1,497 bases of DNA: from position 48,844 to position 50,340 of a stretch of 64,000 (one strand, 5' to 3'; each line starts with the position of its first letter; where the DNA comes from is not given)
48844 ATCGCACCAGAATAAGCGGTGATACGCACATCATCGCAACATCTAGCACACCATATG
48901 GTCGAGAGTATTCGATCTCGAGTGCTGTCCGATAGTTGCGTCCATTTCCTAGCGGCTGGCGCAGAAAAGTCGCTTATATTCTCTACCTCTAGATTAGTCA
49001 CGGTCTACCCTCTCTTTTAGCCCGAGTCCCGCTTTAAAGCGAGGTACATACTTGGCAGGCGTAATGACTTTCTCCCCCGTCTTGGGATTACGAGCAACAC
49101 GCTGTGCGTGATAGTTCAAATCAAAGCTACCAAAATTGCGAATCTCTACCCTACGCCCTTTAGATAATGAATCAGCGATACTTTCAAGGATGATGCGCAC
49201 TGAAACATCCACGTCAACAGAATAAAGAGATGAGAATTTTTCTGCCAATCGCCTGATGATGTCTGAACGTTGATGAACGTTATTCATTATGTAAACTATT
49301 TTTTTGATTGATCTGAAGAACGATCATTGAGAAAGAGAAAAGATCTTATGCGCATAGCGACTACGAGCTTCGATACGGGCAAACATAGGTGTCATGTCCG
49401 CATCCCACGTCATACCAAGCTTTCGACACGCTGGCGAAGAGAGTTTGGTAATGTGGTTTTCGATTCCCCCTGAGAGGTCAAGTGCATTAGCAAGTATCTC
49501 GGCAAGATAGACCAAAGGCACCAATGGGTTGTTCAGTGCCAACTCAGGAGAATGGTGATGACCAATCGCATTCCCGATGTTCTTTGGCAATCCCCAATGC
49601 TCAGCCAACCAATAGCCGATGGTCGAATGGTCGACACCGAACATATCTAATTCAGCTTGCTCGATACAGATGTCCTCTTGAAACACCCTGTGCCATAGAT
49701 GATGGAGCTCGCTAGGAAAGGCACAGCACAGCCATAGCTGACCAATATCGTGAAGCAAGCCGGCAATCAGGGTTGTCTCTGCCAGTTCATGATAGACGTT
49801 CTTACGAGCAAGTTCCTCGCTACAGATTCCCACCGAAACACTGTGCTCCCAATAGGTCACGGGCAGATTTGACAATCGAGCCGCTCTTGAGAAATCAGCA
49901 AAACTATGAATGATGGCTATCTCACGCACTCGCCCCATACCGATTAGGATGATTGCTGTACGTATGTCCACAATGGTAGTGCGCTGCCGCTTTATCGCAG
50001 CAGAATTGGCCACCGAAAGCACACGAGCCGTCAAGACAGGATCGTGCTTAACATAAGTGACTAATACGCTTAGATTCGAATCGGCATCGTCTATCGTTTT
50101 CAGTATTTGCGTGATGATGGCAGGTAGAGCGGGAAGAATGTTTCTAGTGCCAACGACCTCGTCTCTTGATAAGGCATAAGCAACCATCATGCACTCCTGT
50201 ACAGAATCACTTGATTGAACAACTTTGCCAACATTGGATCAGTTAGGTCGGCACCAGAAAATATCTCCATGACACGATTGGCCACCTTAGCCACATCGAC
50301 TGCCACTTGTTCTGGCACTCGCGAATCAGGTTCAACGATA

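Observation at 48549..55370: Low-GC signalling island with output domains that match no named pathway I know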

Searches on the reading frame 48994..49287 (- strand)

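Call 3: search_protein_families(library=pfam, proteins=[window:48994-49287:-], max_evalue=0.01)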
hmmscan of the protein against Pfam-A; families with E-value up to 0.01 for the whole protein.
window:48994-49287:- (97 aa): 2 families
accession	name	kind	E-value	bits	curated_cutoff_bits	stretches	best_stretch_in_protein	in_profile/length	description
PF00216.26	Bac_DNA_binding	-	8.6e-24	84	22.4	1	7-94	3-89/90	Bacterial DNA-binding protein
PF18291.6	HU-HIG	-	5.7e-05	23.6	26.2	1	13-70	39-96/125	HU domain fused to wHTH, Ig, or Glycine-rich motif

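Call 4: search_protein_families(library=ncbifam, proteins=[window:48994-49287:-], max_evalue=0.01)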
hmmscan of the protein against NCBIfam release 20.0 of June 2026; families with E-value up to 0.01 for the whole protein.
window:48994-49287:- (97 aa): 7 families
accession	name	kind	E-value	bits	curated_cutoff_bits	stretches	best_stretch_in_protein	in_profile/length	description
NF001222.0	PRK00199.1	equivalog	8.6e-32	109.2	115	1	7-96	3-92/95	integration host factor subunit beta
TIGR00988.1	hip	equivalog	4.2e-27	94.3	119.95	1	7-95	3-91/94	integration host factor subunit beta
NF001401.0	PRK00285.1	equivalog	3.7e-16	59.1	111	1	7-96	8-96/103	integration host factor subunit alpha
TIGR00987.1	himA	equivalog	3.4e-14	53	120.25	1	23-95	19-91/96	integration host factor subunit alpha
NF008023.0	PRK10753.1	equivalog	5.3e-12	45.9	162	1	9-94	5-89/90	nucleoid-associated protein HU-alpha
NF007945.0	PRK10664.1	equivalog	1e-11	45.3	157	1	30-94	25-89/90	nucleoid-associated protein HU-beta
TIGR01201.1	HU_rel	subfamily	7e-05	22.8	68.6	1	6-72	32-95/170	HU family DNA-binding protein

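Call 50: search_protein_families(library=phrogs, proteins=[window:48994-49287:-], max_evalue=0.01)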
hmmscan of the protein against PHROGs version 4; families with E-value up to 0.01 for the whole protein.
window:48994-49287:- (97 aa): 1 family
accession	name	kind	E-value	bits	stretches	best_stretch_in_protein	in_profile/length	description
phrog_379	-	DNA, RNA and nucleotide metabolism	7e-23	81.7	1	2-96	27-120/138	DNA binding protein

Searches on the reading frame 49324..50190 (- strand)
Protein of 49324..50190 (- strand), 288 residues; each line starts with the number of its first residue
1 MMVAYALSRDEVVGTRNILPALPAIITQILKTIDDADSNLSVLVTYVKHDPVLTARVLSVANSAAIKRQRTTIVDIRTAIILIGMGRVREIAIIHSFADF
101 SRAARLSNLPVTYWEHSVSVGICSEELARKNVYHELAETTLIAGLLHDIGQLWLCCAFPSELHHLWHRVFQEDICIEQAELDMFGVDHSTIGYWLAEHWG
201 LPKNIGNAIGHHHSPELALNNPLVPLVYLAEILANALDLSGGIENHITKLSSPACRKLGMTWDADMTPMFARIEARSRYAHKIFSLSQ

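Call 3: search_protein_families(library=pfam, proteins=[window:49324-50190:-], max_evalue=0.01)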
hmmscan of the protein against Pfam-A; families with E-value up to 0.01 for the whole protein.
window:49324-50190:- (288 aa): 2 families
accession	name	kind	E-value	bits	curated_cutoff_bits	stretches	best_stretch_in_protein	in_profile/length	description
PF08668.18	HDOD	-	1.1e-48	165.8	22.9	1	19-215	1-196/196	HDOD domain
PF01966.28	HD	-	2.5e-08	34.6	22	1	113-233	1-113/116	HD domain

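Call 4: search_protein_families(library=ncbifam, proteins=[window:49324-50190:-], max_evalue=0.01)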
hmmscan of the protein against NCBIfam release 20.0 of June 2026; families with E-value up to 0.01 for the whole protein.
window:49324-50190:- (288 aa): 4 families
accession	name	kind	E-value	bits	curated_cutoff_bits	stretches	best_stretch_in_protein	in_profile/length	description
TIGR00277.1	HDIG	domain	2.7e-07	30.4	27.6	1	115-214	7-83/84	HDIG domain-containing metalloprotein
TIGR01596.1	cas3_HD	equivalog_domain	1.2e-05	25.5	43.45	0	170-220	49-108/178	CRISPR-associated endonuclease Cas3''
NF005519.0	PRK07152.1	equivalog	3.4e-05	23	315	1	113-235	197-308/361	nicotinate-nucleotide adenylyltransferase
NF009344.0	PRK12705.1-1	equivalog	0.0037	15.9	831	1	187-218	433-464/572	hypothetical protein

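Call 42: search_solved_structures(query=window:49324-50190:-, max_evalue=0.001, show_alignments=1)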
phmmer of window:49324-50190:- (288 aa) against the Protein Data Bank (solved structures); distinct sequences matched with E-value up to 0.001: 8.
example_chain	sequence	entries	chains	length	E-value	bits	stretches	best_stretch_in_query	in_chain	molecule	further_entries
3hc1_A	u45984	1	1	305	3.9e-23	85.7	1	7-218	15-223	uncharacterized HDOD domain protein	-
3m1t_A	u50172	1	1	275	2.1e-17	66.9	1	18-218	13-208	Putative phosphohydrolase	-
3p3q_A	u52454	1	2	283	6.3e-15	58.7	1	19-209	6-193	MmoQ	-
3ljx_A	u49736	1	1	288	1.1e-14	57.9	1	20-209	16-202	MmoQ Response regulator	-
9qzk_A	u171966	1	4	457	3.8e-09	39.8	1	19-245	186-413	HDOD domain-containing protein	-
3i7a_A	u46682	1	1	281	2.7e-07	33.7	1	17-154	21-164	Putative metal-dependent phosphohydrolase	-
3mem_A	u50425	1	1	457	4.3e-07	33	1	19-229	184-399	Putative signal transduction protein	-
1vqr_A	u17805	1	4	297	4.7e-07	32.9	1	16-99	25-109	hypothetical protein Cj0248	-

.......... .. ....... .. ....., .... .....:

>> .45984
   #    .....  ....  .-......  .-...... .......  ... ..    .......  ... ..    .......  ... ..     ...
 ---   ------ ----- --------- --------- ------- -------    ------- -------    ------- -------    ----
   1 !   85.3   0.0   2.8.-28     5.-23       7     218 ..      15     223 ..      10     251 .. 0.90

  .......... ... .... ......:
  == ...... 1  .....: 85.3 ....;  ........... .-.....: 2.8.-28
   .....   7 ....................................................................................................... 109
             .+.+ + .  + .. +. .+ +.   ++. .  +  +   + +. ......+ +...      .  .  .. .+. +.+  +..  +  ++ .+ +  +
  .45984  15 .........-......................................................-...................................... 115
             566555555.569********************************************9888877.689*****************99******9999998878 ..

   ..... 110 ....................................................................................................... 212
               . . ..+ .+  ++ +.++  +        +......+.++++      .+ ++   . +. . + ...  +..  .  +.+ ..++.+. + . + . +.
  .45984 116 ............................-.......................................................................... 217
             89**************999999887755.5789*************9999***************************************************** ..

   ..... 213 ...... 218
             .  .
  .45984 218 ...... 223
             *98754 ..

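Call 56: find_homologous_proteins(query=window:49324-50190:-, max_evalue=1e-20)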
Query window:49324-50190:- (288 aa): 287 proteins with E <= 1e-20 among 3038 candidates; the best 120 are listed.
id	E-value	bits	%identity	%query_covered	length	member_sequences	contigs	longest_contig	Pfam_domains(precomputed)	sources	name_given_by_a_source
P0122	3.1e-189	645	100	100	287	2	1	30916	PF08668.19,PF01966.29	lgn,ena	-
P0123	8.5e-135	467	72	98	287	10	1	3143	PF08668.19,PF01966.29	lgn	-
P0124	6.7e-94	333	54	99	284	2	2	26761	PF08668.19,PF01966.29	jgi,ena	-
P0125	3.3e-86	307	51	98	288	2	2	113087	PF08668.19,PF01966.29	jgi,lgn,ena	-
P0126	4.0e-86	307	51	99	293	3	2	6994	PF08668.19,PF01966.29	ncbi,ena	-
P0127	1.9e-85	305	50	98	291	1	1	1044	PF08668.19,PF01966.29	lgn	-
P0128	2.6e-85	304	51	97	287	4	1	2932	PF08668.19,PF01966.29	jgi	jgi:putative nucleotidyltransferase with HDIG domain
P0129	6.5e-85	303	50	99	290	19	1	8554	PF08668.19,PF01966.29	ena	-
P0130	7.6e-85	303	49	99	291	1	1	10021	PF08668.19,PF01966.29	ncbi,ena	-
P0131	1.2e-84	302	51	97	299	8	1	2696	PF08668.19,PF01966.29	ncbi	-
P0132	1.3e-84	302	52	99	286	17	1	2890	PF08668.19,PF01966.29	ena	-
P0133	6.2e-84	300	50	99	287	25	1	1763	PF08668.19,PF01966.29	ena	-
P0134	1.1e-83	299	52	99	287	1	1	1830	PF08668.19,PF01966.29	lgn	-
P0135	1.2e-83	299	53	99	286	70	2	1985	PF08668.19,PF01966.29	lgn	-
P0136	3.3e-83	298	49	98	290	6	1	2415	PF08668.19,PF01966.29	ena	-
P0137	3.9e-83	297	51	98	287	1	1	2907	PF08668.19,PF01966.29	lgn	-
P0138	7.9e-83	296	50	99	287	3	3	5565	PF08668.19,PF01966.29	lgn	-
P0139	9.1e-83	296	48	100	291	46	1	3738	PF08668.19,PF01966.29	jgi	jgi:HD-like signal output (HDOD) protein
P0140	9.7e-83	296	50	99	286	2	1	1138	PF08668.19,PF01966.29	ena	-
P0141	1.6e-82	295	51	97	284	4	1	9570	PF08668.19,PF01966.29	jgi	-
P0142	2.8e-82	295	50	97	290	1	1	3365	PF08668.19,PF01966.29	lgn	-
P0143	7.9e-82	293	50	98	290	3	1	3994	PF08668.19,PF01966.29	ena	-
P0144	8.5e-82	293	47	98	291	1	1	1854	PF08668.19,PF01966.29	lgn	-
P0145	2.2e-81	292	47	99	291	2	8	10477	PF08668.19,PF01966.29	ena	-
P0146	3.7e-81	291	49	99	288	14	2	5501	PF08668.19,PF01966.29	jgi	jgi:putative nucleotidyltransferase with HDIG domain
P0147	5.5e-81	290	50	99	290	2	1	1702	PF08668.19,PF01966.29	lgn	-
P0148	7.6e-81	290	49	99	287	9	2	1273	PF08668.19,PF01966.29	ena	-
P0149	8.1e-81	290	49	99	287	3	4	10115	PF08668.19,PF01966.29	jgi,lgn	jgi:putative nucleotidyltransferase with HDIG domain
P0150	1.3e-80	289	48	99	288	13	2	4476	PF08668.19,PF01966.29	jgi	jgi:putative nucleotidyltransferase with HDIG domain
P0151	1.3e-80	289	48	99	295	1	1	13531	PF08668.19,PF01966.29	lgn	-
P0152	1.6e-80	289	49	99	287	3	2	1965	PF08668.19,PF01966.29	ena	-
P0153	1.7e-80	289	47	99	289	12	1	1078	PF08668.19,PF01966.29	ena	-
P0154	3.5e-80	288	50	99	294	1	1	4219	PF08668.19,PF01966.29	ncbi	-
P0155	3.9e-80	287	49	100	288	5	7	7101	PF08668.19,PF01966.29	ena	-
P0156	9.7e-80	286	49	99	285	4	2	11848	PF08668.19,PF01966.29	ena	-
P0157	1.0e-79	286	51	97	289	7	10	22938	PF08668.19,PF01966.29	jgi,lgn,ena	jgi:HD-like signal output (HDOD) protein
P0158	2.3e-79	285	48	99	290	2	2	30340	PF08668.19,PF01966.29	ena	-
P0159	2.5e-79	285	48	98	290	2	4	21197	PF08668.19,PF01966.29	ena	-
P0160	3.0e-79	285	47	99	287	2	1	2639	PF08668.19,PF01966.29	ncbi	-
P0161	3.5e-79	284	47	98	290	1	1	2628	PF08668.19,PF01966.29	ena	-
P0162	4.9e-79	284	48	99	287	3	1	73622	PF08668.19,PF01966.29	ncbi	-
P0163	5.5e-79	284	50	97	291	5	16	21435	PF08668.19,PF01966.29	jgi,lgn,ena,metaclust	metaclust:\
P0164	5.7e-79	284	50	99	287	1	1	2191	PF08668.19,PF01966.29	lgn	-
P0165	1.0e-78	283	49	99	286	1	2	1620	PF08668.19,PF01966.29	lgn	-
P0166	1.2e-78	283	47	99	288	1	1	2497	PF08668.19,PF01966.29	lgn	-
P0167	1.2e-78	283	49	99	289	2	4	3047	PF08668.19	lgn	-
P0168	1.7e-78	282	48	99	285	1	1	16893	PF08668.19,PF01966.29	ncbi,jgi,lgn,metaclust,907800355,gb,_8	metaclust:\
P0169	1.8e-78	282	49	99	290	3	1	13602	PF08668.19,PF01966.29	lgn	-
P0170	2.2e-78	282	51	97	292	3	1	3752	PF08668.19,PF01966.29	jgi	jgi:putative nucleotidyltransferase with HDIG domain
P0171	2.4e-78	282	49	98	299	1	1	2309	PF08668.19,PF01966.29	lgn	-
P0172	6.1e-78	280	48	100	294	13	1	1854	PF08668.19,PF01966.29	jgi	-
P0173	6.8e-78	280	48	97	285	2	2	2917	PF08668.19,PF01966.29,PF18019.8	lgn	-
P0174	7.6e-78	280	48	99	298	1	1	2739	PF08668.19,PF01966.29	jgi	jgi:putative nucleotidyltransferase with HDIG domain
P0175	8.6e-78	280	47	99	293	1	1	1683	PF08668.19,PF01966.29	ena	-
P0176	1.3e-77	279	48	98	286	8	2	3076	PF08668.19,PF01966.29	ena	-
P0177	1.4e-77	279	47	98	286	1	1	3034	PF08668.19,PF01966.29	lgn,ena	-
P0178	1.4e-77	279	49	99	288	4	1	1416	PF08668.19,PF01966.29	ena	-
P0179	1.7e-77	279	47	98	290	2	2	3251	PF08668.19,PF01966.29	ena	-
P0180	1.9e-77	279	48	99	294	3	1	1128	PF08668.19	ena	-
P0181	2.0e-77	279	48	99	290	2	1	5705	PF08668.19,PF01966.29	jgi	jgi:putative nucleotidyltransferase with HDIG domain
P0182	3.6e-77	278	48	98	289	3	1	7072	PF08668.19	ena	-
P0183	3.8e-77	278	46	98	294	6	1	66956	PF08668.19,PF01966.29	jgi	jgi:putative nucleotidyltransferase with HDIG domain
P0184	4.0e-77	278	49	98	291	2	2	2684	PF08668.19,PF01966.29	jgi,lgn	-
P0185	4.3e-77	278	47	100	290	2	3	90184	PF08668.19,PF01966.29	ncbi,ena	-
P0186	5.0e-77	277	47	99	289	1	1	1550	PF08668.19,PF01966.29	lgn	-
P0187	5.6e-77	277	49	97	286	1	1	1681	PF08668.19,PF01966.29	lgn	-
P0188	6.4e-77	277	47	99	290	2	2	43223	PF08668.19,PF01966.29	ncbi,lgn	ncbi:MAG: HDOD domain-containing protein [Pseudomonadota bacterium]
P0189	6.7e-77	277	48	98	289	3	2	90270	PF08668.19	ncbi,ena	-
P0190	8.5e-77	277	47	100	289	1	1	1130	PF08668.19,PF01966.29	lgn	-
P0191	9.6e-77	276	47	99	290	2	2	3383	PF08668.19,PF01966.29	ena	-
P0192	1.3e-76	276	48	97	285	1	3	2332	PF08668.19,PF01966.29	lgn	-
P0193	1.3e-76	276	49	99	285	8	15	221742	PF08668.19,PF01966.29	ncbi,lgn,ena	-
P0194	1.5e-76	276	48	99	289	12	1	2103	PF08668.19,PF01966.29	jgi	jgi:HD-like signal output (HDOD) protein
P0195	1.8e-76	275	48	97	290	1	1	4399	PF08668.19,PF01966.29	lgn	-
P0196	2.4e-76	275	46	97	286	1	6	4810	PF08668.19,PF01966.29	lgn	-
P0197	2.9e-76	275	48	99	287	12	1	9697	PF08668.19,PF01966.29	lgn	-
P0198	3.9e-76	274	47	99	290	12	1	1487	PF08668.19,PF01966.29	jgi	jgi:putative nucleotidyltransferase with HDIG domain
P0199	6.8e-76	274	48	99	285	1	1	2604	PF08668.19,PF01966.29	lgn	-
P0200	7.1e-76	274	46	99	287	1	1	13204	PF08668.19,PF01966.29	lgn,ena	-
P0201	8.6e-76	273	47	97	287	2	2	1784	PF08668.19,PF01966.29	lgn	-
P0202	1.2e-75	273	47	99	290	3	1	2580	PF08668.19,PF01966.29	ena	-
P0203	1.4e-75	273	45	99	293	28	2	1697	PF08668.19,PF01966.29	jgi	jgi:putative nucleotidyltransferase with HDIG domain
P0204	3.6e-75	271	47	99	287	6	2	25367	PF08668.19,PF01966.29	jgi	jgi:putative nucleotidyltransferase with HDIG domain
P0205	4.9e-75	271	47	99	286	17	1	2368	PF08668.19,PF01966.29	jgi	jgi:HD-like signal output (HDOD) protein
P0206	5.7e-75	271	47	98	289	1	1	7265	PF08668.19,PF01966.29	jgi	jgi:putative nucleotidyltransferase with HDIG domain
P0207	6.5e-75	270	46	100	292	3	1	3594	PF08668.19,PF01966.29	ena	-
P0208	8.4e-75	270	49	99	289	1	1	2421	PF08668.19,PF01966.29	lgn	-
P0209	8.5e-75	270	47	97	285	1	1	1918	PF08668.19,PF01966.29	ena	-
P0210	9.2e-75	270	47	98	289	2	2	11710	PF08668.19,PF01966.29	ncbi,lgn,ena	-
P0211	1.3e-74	269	47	98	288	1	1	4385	PF08668.19,PF01966.29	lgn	-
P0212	1.4e-74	269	46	100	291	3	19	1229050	PF08668.19,PF01966.29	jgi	jgi:putative nucleotidyltransferase with HDIG domain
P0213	1.8e-74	269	45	100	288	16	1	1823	PF08668.19,PF01966.29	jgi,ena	jgi:HD-like signal output (HDOD) protein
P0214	2.7e-74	268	47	98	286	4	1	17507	PF08668.19,PF01966.29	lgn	-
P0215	2.8e-74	268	47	99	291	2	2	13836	PF08668.19,PF01966.29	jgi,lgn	jgi:putative nucleotidyltransferase with HDIG domain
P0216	3.8e-74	268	48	97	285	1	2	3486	PF08668.19,PF01966.29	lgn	-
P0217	5.2e-74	267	46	99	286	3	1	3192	PF08668.19,PF01966.29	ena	-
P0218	6.6e-74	267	47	99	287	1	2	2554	PF08668.19,PF01966.29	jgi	jgi:putative nucleotidyltransferase with HDIG domain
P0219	6.7e-74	267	47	99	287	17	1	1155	PF08668.19,PF01966.29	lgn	-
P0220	7.9e-74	267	46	99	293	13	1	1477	PF08668.19,PF01966.29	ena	-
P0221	8.3e-74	267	47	99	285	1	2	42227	PF08668.19,PF01966.29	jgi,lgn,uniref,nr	uniref:HDIG n=1 Tax=uncultured bacterium A1Q1_fos_1134 TaxID=1256543 RepID=L7VTU4_9BACT|nr:HDIG [unc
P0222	1.1e-73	266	45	99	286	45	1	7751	PF08668.19,PF01966.29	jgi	jgi:HD-like signal output (HDOD) protein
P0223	1.2e-73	266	46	97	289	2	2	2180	PF08668.19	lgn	-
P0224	1.3e-73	266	46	99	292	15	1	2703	PF08668.19,PF01966.29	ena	-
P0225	2.3e-73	265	47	100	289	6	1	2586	PF08668.19,PF01966.29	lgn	-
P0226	3.1e-73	265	45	99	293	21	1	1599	PF08668.19,PF01966.29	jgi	jgi:putative nucleotidyltransferase with HDIG domain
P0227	4.0e-73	264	47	99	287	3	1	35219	PF08668.19,PF01966.29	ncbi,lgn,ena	ncbi:MAG: HDOD domain-containing protein [Burkholderiales bacterium]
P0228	4.7e-73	264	47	99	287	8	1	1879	PF08668.19,PF01966.29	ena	-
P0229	6.6e-73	264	47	97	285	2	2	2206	PF08668.19,PF01966.29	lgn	-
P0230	9.8e-73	263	45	97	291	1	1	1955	PF08668.19,PF01966.29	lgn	-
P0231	1.0e-72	263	47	98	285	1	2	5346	PF08668.19,PF01966.29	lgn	-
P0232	1.1e-72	263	47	99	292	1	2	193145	PF08668.19,PF01966.29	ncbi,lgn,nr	ncbi:MAG: HDOD domain-containing protein [Gammaproteobacteria bacterium]|nr:HDOD domain-containing p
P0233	1.1e-72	263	45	99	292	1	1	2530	PF08668.19,PF01966.29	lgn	-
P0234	1.9e-72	262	47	100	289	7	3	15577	PF08668.19,PF01966.29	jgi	-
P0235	2.6e-72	262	46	99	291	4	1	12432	PF08668.19,PF01966.29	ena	-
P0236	5.7e-72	261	45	97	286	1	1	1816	PF08668.19,PF01966.29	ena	-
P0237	6.0e-72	261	46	97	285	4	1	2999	PF08668.19,PF01966.29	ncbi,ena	-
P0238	1.0e-71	260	46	99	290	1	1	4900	PF08668.19,PF01966.29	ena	-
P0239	1.8e-71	259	46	99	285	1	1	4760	PF08668.19,PF01966.29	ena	-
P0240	6.3e-71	257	45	98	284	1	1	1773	PF08668.19,PF01966.29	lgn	-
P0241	9.9e-71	257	45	99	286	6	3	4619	PF08668.19,PF01966.29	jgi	jgi:putative nucleotidyltransferase with HDIG domain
